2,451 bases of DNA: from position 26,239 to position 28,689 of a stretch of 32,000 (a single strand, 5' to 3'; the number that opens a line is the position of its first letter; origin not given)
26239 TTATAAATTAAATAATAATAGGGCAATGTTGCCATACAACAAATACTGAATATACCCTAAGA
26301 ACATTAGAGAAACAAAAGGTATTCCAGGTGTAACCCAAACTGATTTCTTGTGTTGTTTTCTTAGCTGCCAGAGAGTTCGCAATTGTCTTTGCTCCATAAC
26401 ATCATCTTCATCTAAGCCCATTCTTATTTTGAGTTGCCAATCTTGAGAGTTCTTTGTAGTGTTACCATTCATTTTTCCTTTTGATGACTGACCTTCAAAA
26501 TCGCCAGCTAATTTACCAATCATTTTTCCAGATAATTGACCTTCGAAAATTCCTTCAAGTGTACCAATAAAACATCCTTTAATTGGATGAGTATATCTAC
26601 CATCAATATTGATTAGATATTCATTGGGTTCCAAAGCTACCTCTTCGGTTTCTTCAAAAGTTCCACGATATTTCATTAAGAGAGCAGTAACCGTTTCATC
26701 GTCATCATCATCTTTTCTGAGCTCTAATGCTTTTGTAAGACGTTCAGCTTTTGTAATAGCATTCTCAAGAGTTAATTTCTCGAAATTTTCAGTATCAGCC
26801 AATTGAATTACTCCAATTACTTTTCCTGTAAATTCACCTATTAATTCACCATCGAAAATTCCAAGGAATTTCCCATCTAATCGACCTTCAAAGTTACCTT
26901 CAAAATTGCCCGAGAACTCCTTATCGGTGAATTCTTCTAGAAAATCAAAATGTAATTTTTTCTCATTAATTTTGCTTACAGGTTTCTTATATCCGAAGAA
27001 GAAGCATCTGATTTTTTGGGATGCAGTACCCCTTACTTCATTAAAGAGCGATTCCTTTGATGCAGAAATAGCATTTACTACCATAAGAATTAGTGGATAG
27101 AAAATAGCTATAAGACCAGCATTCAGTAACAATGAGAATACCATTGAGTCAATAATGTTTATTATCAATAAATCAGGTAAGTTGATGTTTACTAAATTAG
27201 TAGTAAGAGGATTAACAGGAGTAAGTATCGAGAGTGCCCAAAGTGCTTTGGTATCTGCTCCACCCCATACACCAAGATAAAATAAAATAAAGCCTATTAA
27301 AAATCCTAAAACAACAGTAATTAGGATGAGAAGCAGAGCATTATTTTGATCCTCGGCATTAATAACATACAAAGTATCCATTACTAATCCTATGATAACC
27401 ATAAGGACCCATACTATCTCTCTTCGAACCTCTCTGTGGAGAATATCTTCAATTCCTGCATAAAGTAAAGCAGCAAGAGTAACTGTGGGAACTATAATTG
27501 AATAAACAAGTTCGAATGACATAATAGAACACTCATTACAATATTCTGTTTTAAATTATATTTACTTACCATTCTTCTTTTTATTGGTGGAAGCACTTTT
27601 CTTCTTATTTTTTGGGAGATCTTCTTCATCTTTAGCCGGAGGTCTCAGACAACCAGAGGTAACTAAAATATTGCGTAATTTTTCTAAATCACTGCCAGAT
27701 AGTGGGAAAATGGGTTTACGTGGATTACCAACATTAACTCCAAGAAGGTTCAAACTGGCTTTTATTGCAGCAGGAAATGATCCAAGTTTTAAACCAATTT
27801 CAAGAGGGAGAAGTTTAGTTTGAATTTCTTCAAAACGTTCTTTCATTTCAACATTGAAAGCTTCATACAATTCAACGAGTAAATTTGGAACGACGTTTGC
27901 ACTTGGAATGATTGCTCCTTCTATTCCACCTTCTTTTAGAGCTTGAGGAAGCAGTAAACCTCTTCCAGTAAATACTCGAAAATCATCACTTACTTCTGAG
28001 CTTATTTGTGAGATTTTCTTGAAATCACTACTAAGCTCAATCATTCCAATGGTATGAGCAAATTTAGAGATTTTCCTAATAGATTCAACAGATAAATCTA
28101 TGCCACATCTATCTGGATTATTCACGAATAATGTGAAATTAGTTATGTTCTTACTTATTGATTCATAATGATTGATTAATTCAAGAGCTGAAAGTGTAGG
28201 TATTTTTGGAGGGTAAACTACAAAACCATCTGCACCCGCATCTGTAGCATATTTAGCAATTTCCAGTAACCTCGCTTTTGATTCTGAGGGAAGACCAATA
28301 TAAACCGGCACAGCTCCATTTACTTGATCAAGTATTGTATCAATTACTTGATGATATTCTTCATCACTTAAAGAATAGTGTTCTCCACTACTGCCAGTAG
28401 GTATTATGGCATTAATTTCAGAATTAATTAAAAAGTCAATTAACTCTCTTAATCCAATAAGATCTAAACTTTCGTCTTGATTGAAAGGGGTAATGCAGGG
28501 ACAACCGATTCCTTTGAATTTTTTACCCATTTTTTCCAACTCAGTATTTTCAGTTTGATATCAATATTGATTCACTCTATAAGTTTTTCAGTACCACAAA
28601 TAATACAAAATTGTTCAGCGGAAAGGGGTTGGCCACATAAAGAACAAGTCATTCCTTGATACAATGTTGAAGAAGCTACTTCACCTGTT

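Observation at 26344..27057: ~235-aa insert in an A24 peptidase with two blocks of perfectly phased G-x-phi-x tetrad repeats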

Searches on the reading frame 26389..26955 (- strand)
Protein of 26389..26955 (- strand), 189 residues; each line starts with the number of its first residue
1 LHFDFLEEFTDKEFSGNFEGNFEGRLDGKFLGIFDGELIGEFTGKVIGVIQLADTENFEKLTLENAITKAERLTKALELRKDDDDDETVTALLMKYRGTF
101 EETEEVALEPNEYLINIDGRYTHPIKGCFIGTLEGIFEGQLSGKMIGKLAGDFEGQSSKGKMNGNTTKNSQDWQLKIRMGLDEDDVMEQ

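Call 14: search_solved_structures(query=A2, max_evalue=10, show_alignments=3)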
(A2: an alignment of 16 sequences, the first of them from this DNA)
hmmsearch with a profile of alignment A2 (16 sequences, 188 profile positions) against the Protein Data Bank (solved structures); distinct sequences matched with E-value up to 10: 6.
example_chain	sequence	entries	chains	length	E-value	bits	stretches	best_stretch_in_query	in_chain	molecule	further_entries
23fj_R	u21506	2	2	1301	1.2e-08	38.5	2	8-107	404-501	ARID domain-containing protein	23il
6su9_A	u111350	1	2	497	1.1e-06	32.1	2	98-166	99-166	Pyridoxal kinase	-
6w6l_6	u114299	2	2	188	0.14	15.4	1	73-148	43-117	Calcium load-activated calcium channel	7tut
6vr8_I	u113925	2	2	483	0.23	14.7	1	43-115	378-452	Mur ligase middle domain protein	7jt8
7ufp_I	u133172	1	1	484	0.23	14.7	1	43-115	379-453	Mur ligase middle domain protein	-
3h36_A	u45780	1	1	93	2.5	11.3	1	39-105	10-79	Polyribonucleotide nucleotidyltransferase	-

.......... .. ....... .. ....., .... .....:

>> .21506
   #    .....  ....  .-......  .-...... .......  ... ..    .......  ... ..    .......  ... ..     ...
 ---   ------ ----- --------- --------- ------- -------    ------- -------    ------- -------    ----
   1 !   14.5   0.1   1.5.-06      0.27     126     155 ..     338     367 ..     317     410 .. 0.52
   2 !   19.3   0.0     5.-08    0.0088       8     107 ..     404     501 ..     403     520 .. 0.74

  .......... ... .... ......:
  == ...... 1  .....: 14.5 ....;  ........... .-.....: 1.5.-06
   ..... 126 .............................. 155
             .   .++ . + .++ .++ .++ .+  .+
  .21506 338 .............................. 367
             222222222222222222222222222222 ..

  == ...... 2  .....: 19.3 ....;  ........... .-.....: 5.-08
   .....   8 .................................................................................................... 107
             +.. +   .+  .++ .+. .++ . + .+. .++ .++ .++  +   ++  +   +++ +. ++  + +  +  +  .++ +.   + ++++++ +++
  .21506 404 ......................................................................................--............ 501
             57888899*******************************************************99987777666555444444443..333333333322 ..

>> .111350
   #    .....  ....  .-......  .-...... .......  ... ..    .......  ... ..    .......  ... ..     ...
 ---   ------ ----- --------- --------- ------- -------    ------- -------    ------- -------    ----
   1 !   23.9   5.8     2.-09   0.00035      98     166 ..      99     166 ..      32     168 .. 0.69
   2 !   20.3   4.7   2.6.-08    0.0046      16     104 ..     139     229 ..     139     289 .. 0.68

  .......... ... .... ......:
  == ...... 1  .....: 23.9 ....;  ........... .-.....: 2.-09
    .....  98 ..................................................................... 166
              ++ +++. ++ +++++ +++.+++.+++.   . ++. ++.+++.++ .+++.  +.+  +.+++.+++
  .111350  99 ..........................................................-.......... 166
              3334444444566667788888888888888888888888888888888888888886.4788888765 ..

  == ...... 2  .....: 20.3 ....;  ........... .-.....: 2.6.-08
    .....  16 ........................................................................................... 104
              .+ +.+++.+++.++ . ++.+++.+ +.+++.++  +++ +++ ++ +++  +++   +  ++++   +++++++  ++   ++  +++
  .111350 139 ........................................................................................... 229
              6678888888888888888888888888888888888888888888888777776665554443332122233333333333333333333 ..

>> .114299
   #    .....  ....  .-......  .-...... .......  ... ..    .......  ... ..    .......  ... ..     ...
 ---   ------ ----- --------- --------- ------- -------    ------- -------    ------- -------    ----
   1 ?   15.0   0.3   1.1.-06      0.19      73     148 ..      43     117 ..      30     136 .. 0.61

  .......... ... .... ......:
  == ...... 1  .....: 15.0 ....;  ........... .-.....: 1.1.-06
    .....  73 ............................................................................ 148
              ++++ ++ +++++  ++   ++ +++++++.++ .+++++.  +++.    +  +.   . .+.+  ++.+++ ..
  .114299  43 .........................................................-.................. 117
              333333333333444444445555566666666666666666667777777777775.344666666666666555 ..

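Call 15: search_protein_families(library=pfam, alignment_id=A2, max_evalue=10)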
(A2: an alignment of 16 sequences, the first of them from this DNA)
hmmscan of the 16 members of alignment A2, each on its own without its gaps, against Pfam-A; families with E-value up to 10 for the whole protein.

A. member 1, seq(189 aa): 2 families
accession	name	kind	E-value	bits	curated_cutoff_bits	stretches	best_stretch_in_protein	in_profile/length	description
PF01419.22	Jacalin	-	0.0086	17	22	1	72-132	30-88/136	Jacalin-like lectin domain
PF18425.6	CspB_prodomain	-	0.1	13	25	1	60-105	6-50/89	Csp protease B prodomain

B. families by the number of members that match (of 16 scanned): 10 families
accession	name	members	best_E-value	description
PF19180.5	DUF5862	4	0.14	Family of unknown function (DUF5862)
PF04446.17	Thg1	1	0.00082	tRNAHis guanylyltransferase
PF10869.13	DUF2666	1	0.0033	Domain of unknown function (DUF2666)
PF01419.22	Jacalin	1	0.0086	Jacalin-like lectin domain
PF18196.7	Cdh1_DBD_1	1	0.079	Chromodomain helicase DNA-binding domain 1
PF18425.6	CspB_prodomain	1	0.1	Csp protease B prodomain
PF21219.3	USH1C_N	1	0.11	Harmonin, N-terminal domain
PF17407.7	Nrap_D6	1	0.15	Nrap protein domain 6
PF18546.6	MetOD1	1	0.16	Methanogen output domain 1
PF19583.5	ODP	1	0.21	ODP family beta lactamase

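Call 29: search_protein_representatives(alignment_id=A2)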
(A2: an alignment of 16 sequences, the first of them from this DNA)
Query: 16 sequences, 188 profile positions. Proteins with E-value up to 0.001 (for the whole library): 390; up to 1e-10: 41; up to 1e-30: 6. The best 150 are listed.
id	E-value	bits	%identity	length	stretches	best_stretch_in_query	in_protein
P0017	4.8e-68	245.3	-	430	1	1-188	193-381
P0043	5.4e-62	225.5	-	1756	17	16-59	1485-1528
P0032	2.8e-60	219.9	-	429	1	1-188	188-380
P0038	5.5e-57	209.2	-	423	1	1-188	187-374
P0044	6.3e-48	179.7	-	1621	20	15-61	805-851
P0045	9.9e-36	139.9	-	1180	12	13-52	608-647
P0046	5.2e-30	121.2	-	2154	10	15-153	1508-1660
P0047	5.5e-28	114.6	-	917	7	5-50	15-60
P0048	6.6e-26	107.8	-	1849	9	17-140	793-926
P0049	1.1e-22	97.4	-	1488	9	15-126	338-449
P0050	6.0e-21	91.7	-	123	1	117-187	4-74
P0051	7.9e-21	91.3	-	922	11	15-155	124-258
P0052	3.4e-19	86.0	-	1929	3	14-51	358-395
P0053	5.3e-19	85.3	-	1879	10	126-164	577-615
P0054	7.8e-19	84.8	-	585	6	14-62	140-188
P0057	3.6e-17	79.4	-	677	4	13-165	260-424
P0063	1.2e-13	67.8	-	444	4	15-66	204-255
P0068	1.6e-12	64.2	-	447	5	107-165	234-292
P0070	6.3e-12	62.3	-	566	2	70-161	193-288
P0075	4.9e-11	59.4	-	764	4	111-167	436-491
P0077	7.1e-11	58.8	-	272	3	13-51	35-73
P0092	7.8e-10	55.4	-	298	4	54-164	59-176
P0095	1.8e-09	54.3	-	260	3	105-156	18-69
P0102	5.6e-09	52.7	-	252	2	14-66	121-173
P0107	1.1e-08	51.7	-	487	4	14-56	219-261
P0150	2.5e-07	47.3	-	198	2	10-57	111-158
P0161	3.7e-07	46.7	-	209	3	13-49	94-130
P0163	3.8e-07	46.7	-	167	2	11-54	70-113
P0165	4.8e-07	46.3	-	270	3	15-45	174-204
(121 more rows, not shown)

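Call 31: search_protein_families(library=pfam, proteins=[P0043, P0044, P0045, P0047, P0054, P0063, P0077, P0095], max_evalue=0.01)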
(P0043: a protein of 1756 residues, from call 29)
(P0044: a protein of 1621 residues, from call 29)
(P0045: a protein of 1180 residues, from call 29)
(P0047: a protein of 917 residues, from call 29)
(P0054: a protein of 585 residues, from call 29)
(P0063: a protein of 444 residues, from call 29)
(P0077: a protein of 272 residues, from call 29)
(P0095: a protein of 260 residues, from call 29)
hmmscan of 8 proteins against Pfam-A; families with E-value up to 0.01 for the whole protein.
P0043 (1756 aa): 4 families
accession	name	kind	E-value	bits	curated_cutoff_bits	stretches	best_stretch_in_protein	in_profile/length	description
PF13441.11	Gly-zipper_YMGG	-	1.5e-18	66.6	28.9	0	1210-1251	5-43/45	YMGG-like Gly-zipper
PF13436.11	Gly-zipper_OmpA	-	8.1e-11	42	27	0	1489-1493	3-7/44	Glycine-zipper domain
PF07676.18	PD40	-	3.5e-08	33.6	20.9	0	430-450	3-24/38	WD40-like Beta Propeller Repeat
PF22178.3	Gp5_trimer_C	-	0.00026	21.6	30.9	0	490-538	52-100/112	Bacteriophage T4 gp5 C-terminal trimerisation domain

P0044 (1621 aa): 1 family
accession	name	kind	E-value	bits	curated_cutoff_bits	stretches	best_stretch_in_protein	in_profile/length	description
PF13884.11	Peptidase_S74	-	3.9e-13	49.9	22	1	1531-1583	1-58/58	Chaperone of endosialidase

P0045 (1180 aa): 4 families
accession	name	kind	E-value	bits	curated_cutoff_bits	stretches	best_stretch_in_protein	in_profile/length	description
PF13488.11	Gly-zipper_Omp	-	1.8e-14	53.8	25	0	279-315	2-39/46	Glycine zipper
PF13441.11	Gly-zipper_YMGG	-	1.2e-07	31.7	28.9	0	502-540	9-44/45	YMGG-like Gly-zipper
PF13436.11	Gly-zipper_OmpA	-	1.3e-07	31.7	27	0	281-312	5-41/44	Glycine-zipper domain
PF25210.1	Kelch_FKB95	-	0.0093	16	70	0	827-949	37-148/268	FKB95, Kelch-repeats domain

P0047 (917 aa): 3 families
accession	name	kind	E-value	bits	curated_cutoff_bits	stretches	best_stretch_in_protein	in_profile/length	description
PF05345.18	He_PIG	-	2.6e-17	63.5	24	2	783-853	17-96/96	Putative Ig domain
PF19404.4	DUF5977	-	1.8e-08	35.3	25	0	440-477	15-55/65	Family of unknown function (DUF5977)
PF04519.19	Bactofilin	-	0.003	18.2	27.9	0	172-245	8-79/98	Polymer-forming cytoskeletal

P0054 (585 aa): 2 families
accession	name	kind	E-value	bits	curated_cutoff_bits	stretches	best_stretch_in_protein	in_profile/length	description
PF13441.11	Gly-zipper_YMGG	-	4.1e-07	30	28.9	0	132-171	4-44/45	YMGG-like Gly-zipper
PF08207.18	EFP_N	-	1.5e-05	25.3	23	0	433-449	19-35/58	Elongation factor P (EF-P) KOW-like domain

P0063 (444 aa): 4 families
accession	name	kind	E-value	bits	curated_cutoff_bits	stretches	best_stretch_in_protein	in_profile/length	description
PF13441.11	Gly-zipper_YMGG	-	6.1e-08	32.7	28.9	0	193-234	2-44/45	YMGG-like Gly-zipper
PF13488.11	Gly-zipper_Omp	-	0.00012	22.3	25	0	121-158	2-40/46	Glycine zipper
PF22178.3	Gp5_trimer_C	-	0.00044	20.8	30.9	0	167-167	92-92/112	Bacteriophage T4 gp5 C-terminal trimerisation domain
PF13313.11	DUF4082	-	0.0046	17.4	28.4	0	312-382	21-88/143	Domain of unknown function (DUF4082)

P0077 (272 aa): 4 families
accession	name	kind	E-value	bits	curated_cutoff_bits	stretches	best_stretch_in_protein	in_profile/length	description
PF13441.11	Gly-zipper_YMGG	-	2.6e-07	30.6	28.9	0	40-79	4-44/45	YMGG-like Gly-zipper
PF13436.11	Gly-zipper_OmpA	-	0.00037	20.7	27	0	117-117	14-14/44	Glycine-zipper domain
PF17228.7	SGP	-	0.0049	18.1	26.7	0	129-129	31-31/93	Sulphur globule protein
PF13488.11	Gly-zipper_Omp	-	0.0059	16.9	25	0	33-63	9-40/46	Glycine zipper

P0095 (260 aa): 7 families
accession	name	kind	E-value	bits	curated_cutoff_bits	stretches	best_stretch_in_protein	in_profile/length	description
PF13384.12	HTH_23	-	1.2e-05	25.4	24.6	1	222-257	4-39/50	Homeodomain-like domain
PF02796.21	HTH_7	-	3.8e-05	24.2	23.8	1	215-251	1-37/45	Helix-turn-helix domain of resolvase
PF04519.19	Bactofilin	-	0.00019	22.1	27.9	1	29-105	5-80/98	Polymer-forming cytoskeletal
PF13551.12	HTH_29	-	0.00027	21.4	28.1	1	231-258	7-35/64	Winged helix-turn helix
PF13436.11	Gly-zipper_OmpA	-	0.0044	17.2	27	0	125-148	1-24/44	Glycine-zipper domain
PF13542.12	HTH_Tnp_ISL3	-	0.0063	16.4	27.4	0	229-255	21-46/51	Helix-turn-helix domain of transposase family ISL3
PF13518.12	HTH_28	-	0.0087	16.6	25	0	231-257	8-34/52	Helix-turn-helix domain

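Call 59: search_protein_families(library=phrogs, proteins=[P0044, P0057, P0063, P0070, P0047, P0092], max_evalue=0.001)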
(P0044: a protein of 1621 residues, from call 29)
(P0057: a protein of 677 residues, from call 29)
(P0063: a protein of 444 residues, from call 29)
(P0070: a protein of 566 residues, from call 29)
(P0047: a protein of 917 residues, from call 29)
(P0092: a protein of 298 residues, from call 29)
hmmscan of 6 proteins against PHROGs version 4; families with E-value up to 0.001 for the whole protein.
P0044 (1621 aa): 5 families
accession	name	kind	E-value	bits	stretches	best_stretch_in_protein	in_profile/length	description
phrog_30742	-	tail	2.8e-30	105.8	4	291-352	463-527/1029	tail fiber protein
phrog_8215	-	tail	5.1e-17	62.5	1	1182-1619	615-996/1000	baseplate wedge initiator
phrog_28992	-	unknown function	1.1e-13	52.1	1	1523-1621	241-338/343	-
phrog_430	-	tail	1.3e-09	38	1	306-441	424-554/868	baseplate hub subunit and tail lysozyme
phrog_33119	-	tail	1.6e-09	37.9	1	1524-1620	541-635/643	long tail fiber protein distal subunit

P0057 (677 aa): 16 families
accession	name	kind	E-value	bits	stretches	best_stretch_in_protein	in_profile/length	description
phrog_9116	-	tail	5.9e-30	105.4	1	457-593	28-157/455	tail protein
phrog_19618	-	tail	2.1e-21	77.3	1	495-610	136-246/387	tail collar protein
phrog_430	-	tail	2.7e-19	70.1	2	178-306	414-542/868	baseplate hub subunit and tail lysozyme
phrog_31611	-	tail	2.4e-17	64.2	1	469-610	131-275/385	tail collar protein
phrog_8469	-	tail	1.8e-15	58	1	505-677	141-301/303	tail fiber protein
phrog_1858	-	tail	1.7e-14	53.8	1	394-635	103-252/1018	tail fiber protein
phrog_25747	-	tail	2.4e-12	46.6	1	408-654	606-841/901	tail fiber protein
phrog_2097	-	tail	8.8e-10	38.9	1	314-648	201-536/644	tail fiber protein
phrog_14307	-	unknown function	1.2e-08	35.7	1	486-557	39-100/137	-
phrog_30742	-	tail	1.5e-08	33.8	2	225-280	474-525/1029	tail fiber protein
phrog_6256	-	tail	5.9e-08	33.2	1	495-638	289-437/686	tail fiber protein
phrog_9992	-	tail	7.2e-05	23.4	0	378-432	106-160/228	baseplate assembly protein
phrog_28766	-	tail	8.4e-05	22.1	1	65-147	130-214/472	tail fiber protein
phrog_22557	-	unknown function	0.00027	22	0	159-263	14-117/136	-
phrog_20472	-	unknown function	0.00087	19.7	0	495-531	225-261/366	-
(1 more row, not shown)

P0063 (444 aa): 3 families
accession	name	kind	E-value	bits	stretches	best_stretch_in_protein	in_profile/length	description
phrog_30742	-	tail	2.8e-17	62.7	4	185-330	476-616/1029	tail fiber protein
phrog_430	-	tail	2.2e-14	53.8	2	147-318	397-518/868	baseplate hub subunit and tail lysozyme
phrog_9992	-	tail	4.5e-06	27.4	0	204-252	117-165/228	baseplate assembly protein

P0070 (566 aa): 2 families
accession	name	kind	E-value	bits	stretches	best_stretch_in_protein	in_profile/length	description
phrog_430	-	tail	2.9e-11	43.5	2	258-371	383-496/868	baseplate hub subunit and tail lysozyme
phrog_30742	-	tail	7.3e-08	31.5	1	249-317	462-527/1029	tail fiber protein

P0047 (917 aa): 1 family
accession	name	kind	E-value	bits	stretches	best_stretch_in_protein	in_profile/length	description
phrog_430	-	tail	1.6e-11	44.4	1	161-301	397-526/868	baseplate hub subunit and tail lysozyme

P0092 (298 aa): 0 families

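Call 64: search_protein_families(library=pfam, proteins=[P0150, P0107, P0163, P0161, P0075, P0102, P0165, P0068], max_evalue=0.01)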
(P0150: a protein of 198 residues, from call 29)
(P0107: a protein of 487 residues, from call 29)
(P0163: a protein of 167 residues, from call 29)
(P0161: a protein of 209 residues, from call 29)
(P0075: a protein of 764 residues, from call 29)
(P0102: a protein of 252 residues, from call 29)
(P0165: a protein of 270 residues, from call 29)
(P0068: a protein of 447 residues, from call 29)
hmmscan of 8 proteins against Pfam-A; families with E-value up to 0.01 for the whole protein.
P0150 (198 aa): 0 families

P0107 (487 aa): 1 family
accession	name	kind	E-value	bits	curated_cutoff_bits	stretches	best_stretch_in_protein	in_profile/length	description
PF04519.19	Bactofilin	-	0.0029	18.3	27.9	0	236-307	10-81/98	Polymer-forming cytoskeletal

P0163 (167 aa): 0 families

P0161 (209 aa): 2 families
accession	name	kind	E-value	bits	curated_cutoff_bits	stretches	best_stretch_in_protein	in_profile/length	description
PF21785.3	Bflower_2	-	0.00023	21.4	38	1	72-154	20-103/112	5-fold beta-flower protein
PF21784.3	Bflower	-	0.0012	19.7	25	0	68-118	15-66/116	4-fold beta flower protein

P0075 (764 aa): 0 families

P0102 (252 aa): 1 family
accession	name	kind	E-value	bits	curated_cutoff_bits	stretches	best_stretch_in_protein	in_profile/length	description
PF04519.19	Bactofilin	-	0.0024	18.5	27.9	0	75-134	8-63/98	Polymer-forming cytoskeletal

P0165 (270 aa): 0 families

P0068 (447 aa): 1 family
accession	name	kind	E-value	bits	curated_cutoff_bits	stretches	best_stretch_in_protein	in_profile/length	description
PF04519.19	Bactofilin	-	1.1e-05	26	27.9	0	300-368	8-68/98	Polymer-forming cytoskeletal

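Call 65: list_cluster_members(proteins=[P0150, P0107, P0075, P0163, P0161, P0047, P0102, P0092, P0095, P0068])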
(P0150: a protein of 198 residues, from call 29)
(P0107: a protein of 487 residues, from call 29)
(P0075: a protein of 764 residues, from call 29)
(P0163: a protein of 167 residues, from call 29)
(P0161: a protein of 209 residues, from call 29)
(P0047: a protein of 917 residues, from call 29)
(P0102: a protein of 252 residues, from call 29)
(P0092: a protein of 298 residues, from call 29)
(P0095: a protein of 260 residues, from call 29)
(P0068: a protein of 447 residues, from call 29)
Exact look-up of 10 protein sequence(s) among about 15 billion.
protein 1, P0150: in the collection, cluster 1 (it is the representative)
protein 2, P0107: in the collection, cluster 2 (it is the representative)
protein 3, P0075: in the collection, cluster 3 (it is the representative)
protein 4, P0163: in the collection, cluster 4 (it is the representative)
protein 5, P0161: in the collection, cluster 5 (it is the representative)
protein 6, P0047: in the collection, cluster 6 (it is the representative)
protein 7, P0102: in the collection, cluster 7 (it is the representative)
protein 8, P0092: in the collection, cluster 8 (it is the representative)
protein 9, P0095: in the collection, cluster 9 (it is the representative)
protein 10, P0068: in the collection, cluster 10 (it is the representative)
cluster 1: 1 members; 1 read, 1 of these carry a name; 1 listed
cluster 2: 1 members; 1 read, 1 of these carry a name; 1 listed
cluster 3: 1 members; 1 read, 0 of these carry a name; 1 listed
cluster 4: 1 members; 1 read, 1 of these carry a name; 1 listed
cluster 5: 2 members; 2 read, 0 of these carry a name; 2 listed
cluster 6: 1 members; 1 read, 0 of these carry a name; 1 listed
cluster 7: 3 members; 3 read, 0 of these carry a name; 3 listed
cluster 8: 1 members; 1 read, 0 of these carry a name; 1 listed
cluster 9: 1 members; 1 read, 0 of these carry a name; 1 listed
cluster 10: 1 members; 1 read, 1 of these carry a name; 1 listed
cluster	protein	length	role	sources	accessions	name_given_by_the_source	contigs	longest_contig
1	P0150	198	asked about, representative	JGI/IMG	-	hypothetical protein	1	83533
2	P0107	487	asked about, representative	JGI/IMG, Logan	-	SAM-dependent methyltransferase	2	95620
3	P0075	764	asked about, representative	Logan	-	-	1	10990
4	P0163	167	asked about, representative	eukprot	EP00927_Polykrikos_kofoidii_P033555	TRINITY_DN2836_c0_g2_i1.p1 TRINITY_DN2836_c0_g2~~TRINITY_DN2836_c0_g2_i1.p1 ORF ...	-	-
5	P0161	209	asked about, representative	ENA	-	-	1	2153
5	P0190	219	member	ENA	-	-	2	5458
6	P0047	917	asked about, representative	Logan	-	-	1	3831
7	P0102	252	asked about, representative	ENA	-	-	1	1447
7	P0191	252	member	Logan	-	-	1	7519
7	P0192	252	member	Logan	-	-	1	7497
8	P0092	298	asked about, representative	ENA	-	-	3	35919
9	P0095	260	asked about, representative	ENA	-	-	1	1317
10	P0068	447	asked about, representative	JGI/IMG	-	cytoskeletal protein CcmA (bactofilin family)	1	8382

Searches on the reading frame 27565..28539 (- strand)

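Call 21: search_protein_families(library=pfam, proteins=[window:27565-28539:-], max_evalue=0.001)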
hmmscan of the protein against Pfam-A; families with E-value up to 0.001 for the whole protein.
window:27565-28539:- (325 aa): 1 family
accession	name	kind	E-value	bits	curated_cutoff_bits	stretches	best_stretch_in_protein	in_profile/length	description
PF00701.28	DHDPS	-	2.9e-52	177.6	22.1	1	7-292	1-286/289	Dihydrodipicolinate synthetase family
